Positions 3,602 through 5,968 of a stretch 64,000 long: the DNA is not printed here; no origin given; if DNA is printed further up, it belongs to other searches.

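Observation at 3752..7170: Pentaheme cytochrome translationally coupled to a multicopper oxidase, both putative lipoproteins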

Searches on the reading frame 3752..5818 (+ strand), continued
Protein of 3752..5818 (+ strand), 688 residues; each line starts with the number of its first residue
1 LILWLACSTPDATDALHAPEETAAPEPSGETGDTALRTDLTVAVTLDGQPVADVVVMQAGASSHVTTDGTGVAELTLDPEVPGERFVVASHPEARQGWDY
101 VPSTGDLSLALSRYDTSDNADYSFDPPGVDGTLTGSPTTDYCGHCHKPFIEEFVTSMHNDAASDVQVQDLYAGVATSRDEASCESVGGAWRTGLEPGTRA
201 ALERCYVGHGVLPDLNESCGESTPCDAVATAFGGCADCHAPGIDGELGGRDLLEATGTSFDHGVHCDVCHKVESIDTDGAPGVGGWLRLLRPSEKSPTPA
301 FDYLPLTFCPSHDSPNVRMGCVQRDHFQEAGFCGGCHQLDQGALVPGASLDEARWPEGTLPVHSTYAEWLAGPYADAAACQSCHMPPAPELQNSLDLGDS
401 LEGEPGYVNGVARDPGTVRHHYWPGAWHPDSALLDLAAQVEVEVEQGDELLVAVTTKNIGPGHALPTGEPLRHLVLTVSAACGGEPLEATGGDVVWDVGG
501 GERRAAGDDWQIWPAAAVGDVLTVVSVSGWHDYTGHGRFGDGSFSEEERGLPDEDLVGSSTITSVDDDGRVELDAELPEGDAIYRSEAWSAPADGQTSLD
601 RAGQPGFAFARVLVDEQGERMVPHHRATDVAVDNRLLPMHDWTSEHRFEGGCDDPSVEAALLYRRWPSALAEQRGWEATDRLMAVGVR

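Call 82: search_protein_families(library=pfam, proteins=[P0244, P0246, P0260, P0267, P0274, P0276, P0327], max_evalue=0.001)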
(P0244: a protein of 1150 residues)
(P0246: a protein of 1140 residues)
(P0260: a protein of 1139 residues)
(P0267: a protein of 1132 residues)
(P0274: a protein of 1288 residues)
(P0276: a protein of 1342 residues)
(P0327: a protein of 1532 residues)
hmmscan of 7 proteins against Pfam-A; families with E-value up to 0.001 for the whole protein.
P0244 (1150 aa): 3 families
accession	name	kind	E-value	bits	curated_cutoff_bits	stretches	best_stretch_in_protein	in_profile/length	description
PF07732.21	Cu-oxidase_3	-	3.4e-32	111.5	21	1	751-854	12-118/119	Multicopper oxidase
PF07731.20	Cu-oxidase_2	-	8.4e-27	94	20.4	1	1035-1149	10-134/137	Multicopper oxidase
PF22113.1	Mtrc-MtrF_II-IV_dom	-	7.7e-06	26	30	0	264-422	3-128/176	Outer membrane cytochrome MtrC/MtrF-like, domains II/IV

P0246 (1140 aa): 3 families
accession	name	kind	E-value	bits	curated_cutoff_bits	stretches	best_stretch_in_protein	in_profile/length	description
PF07732.21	Cu-oxidase_3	-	2e-36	125.1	21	1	739-840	15-118/119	Multicopper oxidase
PF07731.20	Cu-oxidase_2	-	2.8e-30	105.3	20.4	2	1021-1131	14-135/137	Multicopper oxidase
PF13435.11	Cytochrome_C554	-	0.00014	23.2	20.8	1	176-267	1-83/84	Cytochrome c554 and c-prime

P0260 (1139 aa): 6 families
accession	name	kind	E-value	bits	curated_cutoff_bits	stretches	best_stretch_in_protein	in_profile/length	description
PF07732.21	Cu-oxidase_3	-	2.3e-37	128.1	21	1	740-848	7-117/119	Multicopper oxidase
PF07731.20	Cu-oxidase_2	-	8.7e-28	97.2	20.4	2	1030-1138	15-133/137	Multicopper oxidase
PF00394.28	Cu-oxidase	-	6.1e-06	26.9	21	0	885-957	37-121/157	Multicopper oxidase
PF22113.1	Mtrc-MtrF_II-IV_dom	-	2.2e-05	24.5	30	0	270-426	3-141/176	Outer membrane cytochrome MtrC/MtrF-like, domains II/IV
PF09699.15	Paired_CXXCH_1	-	0.00011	22.2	20.6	0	271-283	4-16/41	Doubled CXXCH motif (Paired_CXXCH_1)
PF14522.11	Cytochrome_C7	-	0.00023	21.3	24.8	0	272-313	12-50/67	Cytochrome c7 and related cytochrome c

P0267 (1132 aa): 1 family
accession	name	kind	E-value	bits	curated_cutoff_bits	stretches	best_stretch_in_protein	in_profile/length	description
PF14522.11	Cytochrome_C7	-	3.9e-05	23.8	24.8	0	310-352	14-52/67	Cytochrome c7 and related cytochrome c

P0274 (1288 aa): 1 family
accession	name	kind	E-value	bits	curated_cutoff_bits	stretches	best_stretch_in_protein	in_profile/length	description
PF14522.11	Cytochrome_C7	-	6.6e-05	23.1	24.8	0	294-334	14-50/67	Cytochrome c7 and related cytochrome c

P0276 (1342 aa): 1 family
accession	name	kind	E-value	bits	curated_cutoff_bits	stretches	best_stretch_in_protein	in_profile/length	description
PF14522.11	Cytochrome_C7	-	3.5e-06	27.2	24.8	0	430-487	38-66/67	Cytochrome c7 and related cytochrome c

P0327 (1532 aa): 3 families
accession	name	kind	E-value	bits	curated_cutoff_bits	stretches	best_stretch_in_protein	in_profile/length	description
PF24784.1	Temptin_C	-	9.7e-10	39.3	27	1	28-104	24-97/98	Temptin C-terminal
PF13620.12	CarboxypepD_reg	-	4.5e-08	33.8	32.3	1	974-1050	2-72/82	Carboxypeptidase regulatory-like domain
PF13435.11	Cytochrome_C554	-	1.7e-05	26.1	20.8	1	1086-1173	2-83/84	Cytochrome c554 and c-prime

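Call 84: find_encoding_contigs(protein=P0244, flank=5000, max_places=3)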
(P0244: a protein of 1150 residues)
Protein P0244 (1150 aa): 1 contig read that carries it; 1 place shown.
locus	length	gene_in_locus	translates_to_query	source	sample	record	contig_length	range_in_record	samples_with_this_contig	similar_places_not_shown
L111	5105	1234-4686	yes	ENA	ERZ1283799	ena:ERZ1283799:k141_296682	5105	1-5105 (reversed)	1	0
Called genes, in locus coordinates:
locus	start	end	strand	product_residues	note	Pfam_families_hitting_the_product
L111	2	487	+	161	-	?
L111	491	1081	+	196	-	PF24273:TRASH_HVO_1752_C (faint), PF04945:YHS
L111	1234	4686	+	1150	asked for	PF22113:Mtrc-MtrF_II-IV_dom (faint), PF07732:Cu-oxidase_3, PF07731:Cu-oxidase_2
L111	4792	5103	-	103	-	?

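Call 85: find_encoding_contigs(protein=P0260, flank=5000, max_places=3)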
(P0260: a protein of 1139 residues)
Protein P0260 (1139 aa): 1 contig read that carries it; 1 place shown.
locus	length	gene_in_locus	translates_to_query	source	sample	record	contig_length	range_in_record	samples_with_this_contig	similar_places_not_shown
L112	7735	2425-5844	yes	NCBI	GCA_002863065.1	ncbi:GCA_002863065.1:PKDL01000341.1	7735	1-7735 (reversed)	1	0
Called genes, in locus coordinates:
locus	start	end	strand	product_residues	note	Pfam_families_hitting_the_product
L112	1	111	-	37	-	?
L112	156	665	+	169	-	-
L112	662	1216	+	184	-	PF12766:Pyridox_oxase_2, PF01243:PNPOx_N (faint)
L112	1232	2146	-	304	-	-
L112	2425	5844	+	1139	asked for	PF22113:Mtrc-MtrF_II-IV_dom (faint), PF07732:Cu-oxidase_3, PF00394:Cu-oxidase (faint), PF07731:Cu-oxidase_2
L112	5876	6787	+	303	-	-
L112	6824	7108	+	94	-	-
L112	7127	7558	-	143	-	-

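Call 102: search_protein_families(library=pfam, proteins=[L029:8213-8893:+, L029:8915-9592:+, L049:8123-8797:+, L049:8790-9488:+, L056:7963-8607:-, L056:8586-9266:-], max_evalue=0.01)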
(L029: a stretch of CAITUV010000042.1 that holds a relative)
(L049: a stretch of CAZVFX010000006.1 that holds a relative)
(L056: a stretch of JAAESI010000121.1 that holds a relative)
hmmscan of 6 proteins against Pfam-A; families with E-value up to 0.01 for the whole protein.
L029:8213-8893:+ (226 aa): 3 families
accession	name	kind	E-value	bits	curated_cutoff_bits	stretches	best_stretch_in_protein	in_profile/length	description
PF10080.14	FtrD-like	-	8e-23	80.9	26.3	1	124-224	4-100/101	Membrane iron-sulfur containing protein FtrD-like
PF03966.22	Trm112p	-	0.0013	19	22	1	156-185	9-37/40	Trm112p-like protein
PF08274.17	Zn_Ribbon_YjdM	-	0.0014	19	30.8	1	158-184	11-30/30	PhnA Zinc-Ribbon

L029:8915-9592:+ (225 aa): 0 families

L049:8123-8797:+ (224 aa): 1 family
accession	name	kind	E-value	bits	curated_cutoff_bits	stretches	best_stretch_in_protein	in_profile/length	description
PF10080.14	FtrD-like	-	1.3e-21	77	26.3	1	123-223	6-101/101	Membrane iron-sulfur containing protein FtrD-like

L049:8790-9488:+ (232 aa): 0 families

L056:7963-8607:- (214 aa): 0 families

L056:8586-9266:- (226 aa): 0 families

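Call 106: predict_structure(alignment_id=A2)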
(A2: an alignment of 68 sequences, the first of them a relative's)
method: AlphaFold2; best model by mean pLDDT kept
length: 1150 residues; sequences in the alignment: 68
mean_pLDDT: 85.3   pTM: 0.66
mean pLDDT of the five models: 85.3, 84.1, 83.4, 83.1, 81.9
residues with pLDDT >= 90: 682; 70-90: 293; 50-70: 90; < 50: 85
segments of 3 or more residues with pLDDT < 50: 1-4, 16-61, 723-729, 873-891, 896-900
pLDDT, mean of each block of 10 residues (from residue 1): 53 50 35 35 34 37 68 98 98 91 98 88 95 95 97 93 92 89 90 91 94 93 95 96 93 90 93 94 94 94 92 91 93 69 86 83 87 90 95 93 84 71 79 87 89 78 55 75 87 82 74 94 95 95 94 97 95 79 83 96 98 97 89 92 93 93 90 90 85 88 85 62 48 78 88 72 91 96 89 90 72 93 96 69 84 96 90 48 45 50 86 96 96 91 94 96 96 98 93 87 97 97 97 96 79 90 98 94 94 97 95 97 94 75 92
secondary structure, 60 per line:
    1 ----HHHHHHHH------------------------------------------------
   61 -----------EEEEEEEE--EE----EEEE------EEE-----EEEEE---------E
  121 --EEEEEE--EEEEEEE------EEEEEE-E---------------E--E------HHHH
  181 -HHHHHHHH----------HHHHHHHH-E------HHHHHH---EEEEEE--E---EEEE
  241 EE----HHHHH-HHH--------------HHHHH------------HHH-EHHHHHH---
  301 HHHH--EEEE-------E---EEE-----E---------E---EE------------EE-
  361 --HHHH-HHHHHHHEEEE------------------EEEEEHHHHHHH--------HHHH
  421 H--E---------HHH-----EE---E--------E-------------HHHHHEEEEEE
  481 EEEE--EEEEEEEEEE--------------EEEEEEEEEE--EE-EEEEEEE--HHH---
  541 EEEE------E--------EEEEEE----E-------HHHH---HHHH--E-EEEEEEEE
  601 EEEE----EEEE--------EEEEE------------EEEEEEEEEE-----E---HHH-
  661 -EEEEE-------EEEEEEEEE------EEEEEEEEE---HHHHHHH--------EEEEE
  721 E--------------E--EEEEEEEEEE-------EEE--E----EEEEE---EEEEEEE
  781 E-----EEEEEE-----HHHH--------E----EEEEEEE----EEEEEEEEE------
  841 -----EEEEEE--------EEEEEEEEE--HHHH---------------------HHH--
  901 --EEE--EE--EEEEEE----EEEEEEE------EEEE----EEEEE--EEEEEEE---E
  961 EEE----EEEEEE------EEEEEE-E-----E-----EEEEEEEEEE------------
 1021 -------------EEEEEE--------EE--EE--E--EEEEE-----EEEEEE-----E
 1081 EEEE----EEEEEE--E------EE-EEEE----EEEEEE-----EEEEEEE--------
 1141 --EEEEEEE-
elements in order (helices of 4 or more, strands of 3 or more residues): H5-12 E72-79 E88-91 E98-100 E106-110 E123-128 E131-137 E144-149 H177-180 H182-189 H200-207 H216-221 E225-230 E237-242 H247-251 H270-274 H292-297 H301-304 E307-310 E322-324 H363-366 H368-374 E375-378 E397-401 H402-408 H417-421 H470-474 E475-484 E487-496 E511-520 E526-532 E541-544 E560-565 H578-581 H585-588 E593-604 E609-612 E621-625 E638-647 E662-666 E674-682 E689-697 H701-707 E716-721 E739-748 E756-758 E766-770 E774-781 E787-792 H798-801 E815-821 E826-834 E846-851 E860-868 H871-874 E903-905 E912-917 E922-928 E935-938 E943-947 E950-956 E960-963 E968-973 E980-985 E999-1008 E1034-1039 E1059-1063 E1069-1074 E1080-1084 E1089-1094 E1107-1110 E1115-1120 E1126-1132 E1143-1149
